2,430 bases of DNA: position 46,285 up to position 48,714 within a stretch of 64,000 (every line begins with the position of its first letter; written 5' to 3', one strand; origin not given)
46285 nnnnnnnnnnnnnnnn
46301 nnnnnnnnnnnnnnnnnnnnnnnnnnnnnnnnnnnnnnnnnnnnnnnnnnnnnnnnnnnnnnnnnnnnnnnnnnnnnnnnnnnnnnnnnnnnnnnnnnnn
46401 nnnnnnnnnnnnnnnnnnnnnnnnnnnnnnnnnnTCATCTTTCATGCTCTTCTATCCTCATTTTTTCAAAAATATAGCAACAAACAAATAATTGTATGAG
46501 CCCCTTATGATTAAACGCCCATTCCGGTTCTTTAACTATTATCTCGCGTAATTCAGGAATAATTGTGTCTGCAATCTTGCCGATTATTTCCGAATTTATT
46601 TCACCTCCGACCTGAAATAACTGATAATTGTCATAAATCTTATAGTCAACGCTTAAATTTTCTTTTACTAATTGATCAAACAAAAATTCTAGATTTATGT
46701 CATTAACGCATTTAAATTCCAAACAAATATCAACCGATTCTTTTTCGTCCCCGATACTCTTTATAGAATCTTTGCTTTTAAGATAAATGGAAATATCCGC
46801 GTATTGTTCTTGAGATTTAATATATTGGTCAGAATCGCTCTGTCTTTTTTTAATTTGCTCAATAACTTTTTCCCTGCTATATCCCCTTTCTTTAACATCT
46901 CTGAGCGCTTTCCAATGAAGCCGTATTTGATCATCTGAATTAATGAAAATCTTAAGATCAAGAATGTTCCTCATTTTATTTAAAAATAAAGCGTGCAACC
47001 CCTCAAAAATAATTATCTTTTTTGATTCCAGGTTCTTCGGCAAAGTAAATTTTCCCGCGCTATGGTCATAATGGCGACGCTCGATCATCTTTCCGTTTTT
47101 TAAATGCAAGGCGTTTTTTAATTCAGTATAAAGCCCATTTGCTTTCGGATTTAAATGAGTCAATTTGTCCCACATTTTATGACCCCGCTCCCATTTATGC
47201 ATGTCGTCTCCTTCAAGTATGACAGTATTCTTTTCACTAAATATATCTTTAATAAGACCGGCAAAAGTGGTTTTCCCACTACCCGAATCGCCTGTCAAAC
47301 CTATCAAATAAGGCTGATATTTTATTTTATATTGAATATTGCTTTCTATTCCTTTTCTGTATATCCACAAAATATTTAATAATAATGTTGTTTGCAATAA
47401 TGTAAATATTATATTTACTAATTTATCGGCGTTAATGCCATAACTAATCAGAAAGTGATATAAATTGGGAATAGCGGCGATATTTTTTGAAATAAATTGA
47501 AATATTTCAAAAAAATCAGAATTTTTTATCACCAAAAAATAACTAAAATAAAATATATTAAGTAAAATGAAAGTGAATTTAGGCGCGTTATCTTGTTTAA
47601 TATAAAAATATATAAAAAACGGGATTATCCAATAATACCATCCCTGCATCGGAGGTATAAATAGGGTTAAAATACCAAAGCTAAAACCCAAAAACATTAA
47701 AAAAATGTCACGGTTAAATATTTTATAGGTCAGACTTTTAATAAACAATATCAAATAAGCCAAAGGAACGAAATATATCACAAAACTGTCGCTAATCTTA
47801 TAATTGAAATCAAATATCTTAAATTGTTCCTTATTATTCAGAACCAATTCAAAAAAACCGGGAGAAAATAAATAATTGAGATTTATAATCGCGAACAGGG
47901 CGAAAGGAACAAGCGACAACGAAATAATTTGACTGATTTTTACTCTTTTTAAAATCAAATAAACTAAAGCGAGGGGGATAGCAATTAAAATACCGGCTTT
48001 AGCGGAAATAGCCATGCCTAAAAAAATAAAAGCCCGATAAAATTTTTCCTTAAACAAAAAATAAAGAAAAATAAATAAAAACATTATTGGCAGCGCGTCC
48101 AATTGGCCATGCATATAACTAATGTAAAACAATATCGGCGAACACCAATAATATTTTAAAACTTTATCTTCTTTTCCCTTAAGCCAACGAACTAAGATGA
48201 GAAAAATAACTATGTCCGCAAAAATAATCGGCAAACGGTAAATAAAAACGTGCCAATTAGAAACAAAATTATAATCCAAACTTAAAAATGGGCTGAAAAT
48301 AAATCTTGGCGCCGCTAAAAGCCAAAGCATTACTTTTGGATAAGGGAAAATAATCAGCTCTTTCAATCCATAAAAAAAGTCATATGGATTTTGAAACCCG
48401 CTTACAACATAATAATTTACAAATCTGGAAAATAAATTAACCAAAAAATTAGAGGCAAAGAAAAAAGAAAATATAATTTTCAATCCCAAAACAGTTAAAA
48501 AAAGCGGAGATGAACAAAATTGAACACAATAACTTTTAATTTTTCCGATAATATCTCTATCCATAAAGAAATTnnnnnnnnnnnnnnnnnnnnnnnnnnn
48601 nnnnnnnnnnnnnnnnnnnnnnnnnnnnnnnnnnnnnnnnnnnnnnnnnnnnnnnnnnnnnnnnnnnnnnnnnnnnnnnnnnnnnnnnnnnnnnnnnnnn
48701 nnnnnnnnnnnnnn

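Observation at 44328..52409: Unusual sub-cluster: membrane-domain/PRK-type kinase fusion with class II aldolase-like, HAD, GDPD-like, two nucleotidyltransferases, GtrA and AsnB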

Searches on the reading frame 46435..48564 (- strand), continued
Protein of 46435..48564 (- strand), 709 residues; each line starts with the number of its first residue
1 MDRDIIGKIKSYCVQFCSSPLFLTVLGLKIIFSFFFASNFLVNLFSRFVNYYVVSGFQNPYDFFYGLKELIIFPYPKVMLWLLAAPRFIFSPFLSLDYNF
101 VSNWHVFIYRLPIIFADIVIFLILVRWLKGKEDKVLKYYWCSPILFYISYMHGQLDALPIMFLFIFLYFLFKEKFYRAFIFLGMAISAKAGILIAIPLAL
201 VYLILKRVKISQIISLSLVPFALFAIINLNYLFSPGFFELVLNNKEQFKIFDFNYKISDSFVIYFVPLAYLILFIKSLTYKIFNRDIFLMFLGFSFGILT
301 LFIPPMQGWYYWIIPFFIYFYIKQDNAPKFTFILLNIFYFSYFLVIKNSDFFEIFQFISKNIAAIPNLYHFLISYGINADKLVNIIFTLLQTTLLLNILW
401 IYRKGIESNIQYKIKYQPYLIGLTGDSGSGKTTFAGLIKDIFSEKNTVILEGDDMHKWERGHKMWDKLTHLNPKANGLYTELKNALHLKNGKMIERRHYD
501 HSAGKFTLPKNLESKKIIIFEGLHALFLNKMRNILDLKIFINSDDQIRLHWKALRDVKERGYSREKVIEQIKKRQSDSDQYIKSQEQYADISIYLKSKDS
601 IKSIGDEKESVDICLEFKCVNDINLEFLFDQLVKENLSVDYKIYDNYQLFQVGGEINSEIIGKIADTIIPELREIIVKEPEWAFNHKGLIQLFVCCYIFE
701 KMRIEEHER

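Call 101: search_protein_families(library=ncbifam, proteins=[L086:11438-12187:+, L087:14037-14888:+, L047:9300-9959:+, L061:2754-3443:+, L086:12184-13224:+, L087:7504-8577:+, L047:12060-13103:+, L061:3433-4509:+], max_evalue=1e-12)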
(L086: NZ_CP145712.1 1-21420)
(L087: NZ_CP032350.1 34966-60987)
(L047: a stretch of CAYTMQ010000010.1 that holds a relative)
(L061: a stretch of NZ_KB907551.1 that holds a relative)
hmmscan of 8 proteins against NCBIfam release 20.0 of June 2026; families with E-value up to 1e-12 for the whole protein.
L086:11438-12187:+ (249 aa): 5 families
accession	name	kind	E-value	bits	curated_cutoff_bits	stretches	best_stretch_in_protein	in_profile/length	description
NF053830.1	RUBPPhHalo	equivalog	2.2e-49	168.2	330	1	14-210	3-201/234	ribulose-1,5-bisphosphate 5-phosphatase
TIGR02253.1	CTE7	subfamily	1.1e-27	97.3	169.75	1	15-205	4-186/221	TIGR02253 family HAD-type hydrolase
TIGR02254.1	YjjG_YfnB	equivalog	1.3e-21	77.1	159.9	1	15-210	3-194/223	YjjG family noncanonical pyrimidine nucleotidase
TIGR02252.1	DREG-2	subfamily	1.3e-16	61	155.2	1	17-205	4-196/203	HAD hydrolase, REG-2-like, family IA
NF006976.0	PRK09449.1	equivalog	2.1e-14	53.6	183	1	16-205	6-187/225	pyrimidine 5'-nucleotidase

L087:14037-14888:+ (283 aa): 9 families
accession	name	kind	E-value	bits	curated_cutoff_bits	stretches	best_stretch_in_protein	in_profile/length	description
NF053830.1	RUBPPhHalo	equivalog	1.5e-53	181.8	330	1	16-241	3-232/234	ribulose-1,5-bisphosphate 5-phosphatase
TIGR02253.1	CTE7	subfamily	9.7e-34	117.1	169.75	1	17-224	4-203/221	TIGR02253 family HAD-type hydrolase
TIGR02254.1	YjjG_YfnB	equivalog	1.5e-20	73.7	159.9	1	18-241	4-221/223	YjjG family noncanonical pyrimidine nucleotidase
TIGR02252.1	DREG-2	subfamily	5.3e-17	62.2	155.2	1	54-210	41-199/203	HAD hydrolase, REG-2-like, family IA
NF009695.0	PRK13222.1-2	equivalog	6.6e-16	58.5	225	1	103-242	82-221/226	phosphoglycolate phosphatase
TIGR01454.1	AHBA_synth_RP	hypoth_equivalog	7.7e-16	58.3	246.65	1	110-218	70-177/205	AHBA synthesis associated protein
NF006976.0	PRK09449.1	equivalog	8.4e-15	54.9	183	1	98-219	78-199/225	pyrimidine 5'-nucleotidase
NF009804.0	PRK13288.1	equivalog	1.1e-14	54.5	218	1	115-212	82-178/215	pyrophosphatase PpaX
TIGR01449.2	PGP_bact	equivalog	3.9e-14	52.7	180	1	102-242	72-212/213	phosphoglycolate phosphatase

L047:9300-9959:+ (219 aa): 7 families
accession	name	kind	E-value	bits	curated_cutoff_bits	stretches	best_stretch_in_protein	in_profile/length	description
NF053830.1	RUBPPhHalo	equivalog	1.1e-48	165.9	330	1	15-215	3-204/234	ribulose-1,5-bisphosphate 5-phosphatase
TIGR02253.1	CTE7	subfamily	2.9e-33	115.5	169.75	1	14-213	2-193/221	TIGR02253 family HAD-type hydrolase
TIGR02254.1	YjjG_YfnB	equivalog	8.4e-29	100.6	159.9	1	14-213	1-195/223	YjjG family noncanonical pyrimidine nucleotidase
TIGR02252.1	DREG-2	subfamily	1.7e-24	86.8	155.2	1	15-213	1-203/203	HAD hydrolase, REG-2-like, family IA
NF006976.0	PRK09449.1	equivalog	1.2e-15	57.6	183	1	105-211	86-192/225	pyrimidine 5'-nucleotidase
NF009804.0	PRK13288.1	equivalog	2.7e-13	49.9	218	0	117-198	85-166/215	pyrophosphatase PpaX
TIGR02009.1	PGMB-YQAB-SF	subfamily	6.6e-13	49.3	153.35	0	14-198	1-171/186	beta-phosphoglucomutase family hydrolase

L061:2754-3443:+ (229 aa): 11 families
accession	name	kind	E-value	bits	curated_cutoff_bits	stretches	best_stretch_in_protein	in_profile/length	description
NF053830.1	RUBPPhHalo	equivalog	9.8e-55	185.7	330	1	3-211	2-212/234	ribulose-1,5-bisphosphate 5-phosphatase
TIGR02253.1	CTE7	subfamily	2.6e-38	132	169.75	1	5-215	4-207/221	TIGR02253 family HAD-type hydrolase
TIGR02254.1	YjjG_YfnB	equivalog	8e-33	113.8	159.9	1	3-224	1-222/223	YjjG family noncanonical pyrimidine nucleotidase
NF006976.0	PRK09449.1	equivalog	8.3e-22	77.8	183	1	1-210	1-203/225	pyrimidine 5'-nucleotidase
NF052576.1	PymNtasePynAStpc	equivalog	1.6e-21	77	350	1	1-225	1-224/229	pyrimidine 5'-nucleotidase PynA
TIGR02252.1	DREG-2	subfamily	8.3e-21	74.7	155.2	1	6-201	3-203/203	HAD hydrolase, REG-2-like, family IA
NF009804.0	PRK13288.1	equivalog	8.4e-16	58.1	218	1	99-201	79-180/215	pyrophosphatase PpaX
NF009695.0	PRK13222.1-2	equivalog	1.5e-13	50.7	225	1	87-202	79-193/226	phosphoglycolate phosphatase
TIGR01549.1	HAD-SF-IA-v1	subfamily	5.5e-13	49.6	23.3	0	102-196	62-149/149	HAD-IA family hydrolase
TIGR02009.1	PGMB-YQAB-SF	subfamily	6.1e-13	49.4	153.35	0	3-200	1-184/186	beta-phosphoglucomutase family hydrolase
TIGR01668.1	YqeG_hyp_ppase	hypoth_equivalog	6.5e-13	48.6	89.1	0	101-207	42-140/170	YqeG family HAD IIIA-type phosphatase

L086:12184-13224:+ (346 aa): 4 families
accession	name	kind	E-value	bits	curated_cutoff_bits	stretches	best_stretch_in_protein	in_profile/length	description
NF006194.0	PRK08324.2-2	equivalog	3.8e-18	65.5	686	1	19-174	34-202/703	bifunctional aldolase/short-chain dehydrogenase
NF006193.0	PRK08324.2-1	subfamily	2e-15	56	1213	1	76-193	128-242/705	bifunctional aldolase/short-chain dehydrogenase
NF006195.0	PRK08324.2-3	equivalog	1.4e-13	49.9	931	0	15-186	30-214/678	bifunctional aldolase/short-chain dehydrogenase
NF006190.0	PRK08324.1-4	equivalog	5.3e-13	47.9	1014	0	19-190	28-212/689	bifunctional aldolase/short-chain dehydrogenase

L087:7504-8577:+ (357 aa): 7 families
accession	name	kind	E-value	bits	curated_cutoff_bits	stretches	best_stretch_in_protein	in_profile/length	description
NF006190.0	PRK08324.1-4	equivalog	8.8e-17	60.4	1014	1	15-187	19-201/689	bifunctional aldolase/short-chain dehydrogenase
NF006193.0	PRK08324.2-1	subfamily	7.8e-16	57.4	1213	1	93-194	138-236/705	bifunctional aldolase/short-chain dehydrogenase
NF006195.0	PRK08324.2-3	equivalog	1.1e-15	57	931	1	23-186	34-206/678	bifunctional aldolase/short-chain dehydrogenase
NF006194.0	PRK08324.2-2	equivalog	2e-15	56.5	686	1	18-186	28-206/703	bifunctional aldolase/short-chain dehydrogenase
NF006192.0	PRK08324.1-6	equivalog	2.4e-14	52.7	639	1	23-187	34-209/685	bifunctional aldolase/short-chain dehydrogenase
TIGR02632.1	RhaD_aldol-ADH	equivalog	2.5e-14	52.6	567.75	1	16-188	3-188/676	bifunctional rhamnulose-1-phosphate aldolase/short-chain dehydrogenase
NF006196.0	PRK08324.2-4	equivalog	1.2e-13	50.3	831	1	17-186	20-201/657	bifunctional aldolase/short-chain dehydrogenase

L047:12060-13103:+ (347 aa): 0 families

L061:3433-4509:+ (358 aa): 4 families
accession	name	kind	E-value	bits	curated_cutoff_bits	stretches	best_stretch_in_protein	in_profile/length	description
NF006196.0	PRK08324.2-4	equivalog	1.2e-18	66.9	831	1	3-238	13-246/657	bifunctional aldolase/short-chain dehydrogenase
NF006195.0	PRK08324.2-3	equivalog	1.3e-13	50.1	931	1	12-193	30-208/678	bifunctional aldolase/short-chain dehydrogenase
NF006194.0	PRK08324.2-2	equivalog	2e-13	49.9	686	1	4-192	21-207/703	bifunctional aldolase/short-chain dehydrogenase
NF006190.0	PRK08324.1-4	equivalog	3.4e-13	48.6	1014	1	3-211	14-218/689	bifunctional aldolase/short-chain dehydrogenase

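Call 109: find_related_loci(query=A1, collection=viral_contigs, flank=8000)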
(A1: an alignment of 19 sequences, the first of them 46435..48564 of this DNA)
Query A1 (709 aa) in viral_contigs; peptide patterns used: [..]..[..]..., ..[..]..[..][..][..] (x = any residue, [..] = any of these).
51 stretches matched a pattern, but none encodes a relative of the query by tblastn (E <= 1e-3).

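Call 110: search_dna_similar(query=window:46435-48564:-, collection=phages, mode=protein, max_evalue=1e-8, max_rows=8)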
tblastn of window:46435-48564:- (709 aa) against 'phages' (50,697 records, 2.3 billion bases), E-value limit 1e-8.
Records with a match: 6; places in all: 6; records where one place covers at least 80% of the query: 0.
Best place of each record, by identity: <60% 6.
By first word of the organism name: Listeria 2; Staphylococcus 2; Enterococcus 1; Bacteriophage 1.
By host as written in the record: Listeria monocytogenes 2; Staphylococcus aureus 2; Enterococcus faecalis 1; - 1.
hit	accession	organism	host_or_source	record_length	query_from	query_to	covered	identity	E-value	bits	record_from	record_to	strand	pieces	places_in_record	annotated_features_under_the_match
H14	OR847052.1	Listeria phage LM 4-11-1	Listeria monocytogenes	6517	415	591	25%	33.3%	5e-9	66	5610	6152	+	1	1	record has no annotation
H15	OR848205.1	Listeria phage LM 4-14-1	Listeria monocytogenes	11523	415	591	25%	33.3%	5e-9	66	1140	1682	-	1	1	record has no annotation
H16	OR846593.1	Enterococcus phage Efs 1-1-1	Enterococcus faecalis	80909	417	591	25%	32.2%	1e-9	68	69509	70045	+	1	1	record has no annotation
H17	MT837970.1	Bacteriophage sp.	human fecal samples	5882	420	591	24%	31.1%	2e-11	74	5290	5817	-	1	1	record has no annotation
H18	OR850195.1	Staphylococcus phage SA 1298 Kay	Staphylococcus aureus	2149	482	593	16%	36.2%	8e-10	68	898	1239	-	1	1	record has no annotation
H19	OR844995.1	Staphylococcus phage SA 1306 Kay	Staphylococcus aureus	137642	482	593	16%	36.2%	1e-9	68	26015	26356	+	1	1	record has no annotation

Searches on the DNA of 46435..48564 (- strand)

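Call 82: search_dna_similar(query=L086:6022-14984:+, collection=ecoli_genomes, mode=near, max_rows=10)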
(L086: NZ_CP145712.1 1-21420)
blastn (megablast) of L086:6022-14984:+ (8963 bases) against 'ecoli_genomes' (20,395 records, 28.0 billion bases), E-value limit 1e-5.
Records with a match: 2; places in all: 2; records where one place covers at least 80% of the query: 2.
Genomes with a match: 2 of 5426; with a place that covers at least 80% of the query: 2. Places per genome that has any: lowest 1, median 1, highest 1. On chromosomes: 0 places; on plasmids: 2.
Best place of each record, by identity: >=99% 2.
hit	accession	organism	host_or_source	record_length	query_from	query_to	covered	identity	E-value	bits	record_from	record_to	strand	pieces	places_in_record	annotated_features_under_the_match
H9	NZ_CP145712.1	Escherichia coli strain S1-CAM-01-A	Homo sapiens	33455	1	8963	100%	100.0%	0e+0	16552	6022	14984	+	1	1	uridine kinase | hypothetical protein | sugar phosphate nucleotidyltransferase | class II aldolase/adducin family protein | HAD family hydrolase | and 3 other names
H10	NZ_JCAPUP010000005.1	Escherichia coli strain ES3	Aquarana catesbeiana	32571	1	8963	100%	100.0%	0e+0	16547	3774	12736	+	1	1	uridine kinase | hypothetical protein | sugar phosphate nucleotidyltransferase | class II aldolase/adducin family protein | HAD family hydrolase | and 3 other names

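Call 83: search_dna_similar(query=L086:6022-14984:+, collection=plasmids, mode=near, max_rows=15)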
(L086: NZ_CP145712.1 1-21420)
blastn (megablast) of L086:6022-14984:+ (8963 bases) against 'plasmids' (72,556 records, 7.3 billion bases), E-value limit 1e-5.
Records with a match: 1; places in all: 1; records where one place covers at least 80% of the query: 1.
Best place of each record, by identity: >=99% 1.
By first word of the organism name: Escherichia 1.
By predicted mobility (MOB-suite, as given by PLSDB): non-mobilizable 1.
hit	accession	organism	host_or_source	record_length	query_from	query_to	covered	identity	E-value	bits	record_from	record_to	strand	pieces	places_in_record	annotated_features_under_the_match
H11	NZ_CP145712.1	Escherichia coli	Homo sapiens,stool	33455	1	8963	100%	100.0%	0e+0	16552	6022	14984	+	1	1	uridine kinase | hypothetical protein | NTP transferase domain-containing protein | class II aldolase/adducin family protein | HAD family hydrolase | and 3 other names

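Call 95: search_dna_similar(query=L086:8090-11438:+, collection=ecoli_genomes, mode=distant, max_evalue=0.000001, max_rows=20)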
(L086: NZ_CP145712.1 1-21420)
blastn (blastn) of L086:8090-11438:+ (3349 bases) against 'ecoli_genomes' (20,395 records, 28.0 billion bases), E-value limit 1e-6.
Records with a match: 2; places in all: 2; records where one place covers at least 80% of the query: 2.
Genomes with a match: 2 of 5426; with a place that covers at least 80% of the query: 2. Places per genome that has any: lowest 1, median 1, highest 1. On chromosomes: 0 places; on plasmids: 2.
Best place of each record, by identity: >=99% 2.
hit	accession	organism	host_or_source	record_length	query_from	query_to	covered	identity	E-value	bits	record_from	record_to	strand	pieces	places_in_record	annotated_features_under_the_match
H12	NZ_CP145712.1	Escherichia coli strain S1-CAM-01-A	Homo sapiens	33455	1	3349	100%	100.0%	0e+0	6040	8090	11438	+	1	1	uridine kinase | glycosyltransferase family 2 protein | phosphatidylinositol-specific phospholipase C/glycerophosphodiester ... | GtrA family protein | HAD family hydrolase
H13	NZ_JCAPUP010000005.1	Escherichia coli strain ES3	Aquarana catesbeiana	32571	1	3349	100%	100.0%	0e+0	6040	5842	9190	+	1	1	uridine kinase | glycosyltransferase family 2 protein | phosphatidylinositol-specific phospholipase C/glycerophosphodiester ... | GtrA family protein | HAD family hydrolase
